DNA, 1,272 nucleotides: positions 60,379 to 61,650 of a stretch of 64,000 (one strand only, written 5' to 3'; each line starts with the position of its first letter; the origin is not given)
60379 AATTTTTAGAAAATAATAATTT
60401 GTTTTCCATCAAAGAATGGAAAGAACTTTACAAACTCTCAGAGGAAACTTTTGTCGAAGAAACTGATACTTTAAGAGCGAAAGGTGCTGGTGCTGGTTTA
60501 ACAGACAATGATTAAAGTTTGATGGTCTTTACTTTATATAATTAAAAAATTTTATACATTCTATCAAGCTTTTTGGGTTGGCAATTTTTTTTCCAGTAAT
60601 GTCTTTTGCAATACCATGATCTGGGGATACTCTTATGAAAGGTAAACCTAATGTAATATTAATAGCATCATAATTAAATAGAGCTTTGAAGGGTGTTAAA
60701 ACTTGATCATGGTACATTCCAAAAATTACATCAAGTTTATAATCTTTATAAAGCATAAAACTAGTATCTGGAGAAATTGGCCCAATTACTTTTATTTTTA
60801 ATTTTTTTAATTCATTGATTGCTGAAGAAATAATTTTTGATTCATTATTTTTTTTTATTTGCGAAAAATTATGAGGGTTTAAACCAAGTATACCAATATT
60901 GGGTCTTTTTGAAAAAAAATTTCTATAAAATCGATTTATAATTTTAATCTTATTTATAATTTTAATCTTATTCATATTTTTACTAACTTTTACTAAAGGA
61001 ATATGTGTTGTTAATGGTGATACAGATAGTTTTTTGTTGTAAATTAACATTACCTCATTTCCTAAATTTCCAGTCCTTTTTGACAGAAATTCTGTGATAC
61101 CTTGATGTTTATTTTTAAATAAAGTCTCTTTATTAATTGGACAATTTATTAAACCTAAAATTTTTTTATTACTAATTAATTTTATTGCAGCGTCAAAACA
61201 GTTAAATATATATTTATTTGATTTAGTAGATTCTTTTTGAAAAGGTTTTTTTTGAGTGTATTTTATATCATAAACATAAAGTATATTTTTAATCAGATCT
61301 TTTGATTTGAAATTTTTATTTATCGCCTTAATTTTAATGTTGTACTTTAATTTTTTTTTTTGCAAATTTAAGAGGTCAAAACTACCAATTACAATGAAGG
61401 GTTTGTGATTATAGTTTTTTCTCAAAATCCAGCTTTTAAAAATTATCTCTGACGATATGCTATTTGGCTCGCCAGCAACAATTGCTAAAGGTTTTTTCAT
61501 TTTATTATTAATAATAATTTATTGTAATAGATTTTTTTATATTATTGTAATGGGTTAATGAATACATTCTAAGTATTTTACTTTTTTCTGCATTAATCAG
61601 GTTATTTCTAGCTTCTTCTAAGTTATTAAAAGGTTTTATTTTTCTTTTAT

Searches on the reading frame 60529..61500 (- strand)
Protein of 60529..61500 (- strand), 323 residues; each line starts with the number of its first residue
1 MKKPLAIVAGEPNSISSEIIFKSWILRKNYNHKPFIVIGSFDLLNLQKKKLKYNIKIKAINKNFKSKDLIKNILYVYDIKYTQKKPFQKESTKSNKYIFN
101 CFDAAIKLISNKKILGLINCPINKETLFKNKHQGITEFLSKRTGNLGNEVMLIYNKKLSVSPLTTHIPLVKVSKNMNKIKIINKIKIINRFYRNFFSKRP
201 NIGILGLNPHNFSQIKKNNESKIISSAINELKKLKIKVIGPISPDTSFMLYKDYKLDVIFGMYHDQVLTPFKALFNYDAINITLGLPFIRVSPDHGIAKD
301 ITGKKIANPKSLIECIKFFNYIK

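Call 7: search_protein_families(library=ncbifam, proteins=[window:60529-61500:-], max_evalue=0.00001)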
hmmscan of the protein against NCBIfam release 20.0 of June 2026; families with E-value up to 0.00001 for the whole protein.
window:60529-61500:- (323 aa): 7 families
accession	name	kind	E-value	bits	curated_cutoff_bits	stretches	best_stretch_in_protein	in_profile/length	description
TIGR00557.1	pdxA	equivalog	5.3e-79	266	290.35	1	4-318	1-315/320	4-hydroxythreonine-4-phosphate dehydrogenase PdxA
NF003699.0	PRK05312.1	equivalog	2e-69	234.6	378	1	2-318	4-328/340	4-hydroxythreonine-4-phosphate dehydrogenase PdxA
NF002891.0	PRK03371.1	equivalog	1.3e-49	169.3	583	1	2-317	2-320/326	D-threonate 4-phosphate dehydrogenase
NF002744.0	PRK02746.1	equivalog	8.8e-48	163.2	425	1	3-317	10-334/346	4-hydroxythreonine-4-phosphate dehydrogenase PdxA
NF003040.0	PRK03946.1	equivalog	2.7e-43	148.6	376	1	3-319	2-300/307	4-hydroxythreonine-4-phosphate dehydrogenase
NF002992.0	PRK03743.1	equivalog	2.3e-42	145.4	470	1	2-318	4-323/333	4-hydroxythreonine-4-phosphate dehydrogenase PdxA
NF002520.0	PRK01909.1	equivalog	2.8e-40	138.6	476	1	4-317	7-317/329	4-hydroxythreonine-4-phosphate dehydrogenase PdxA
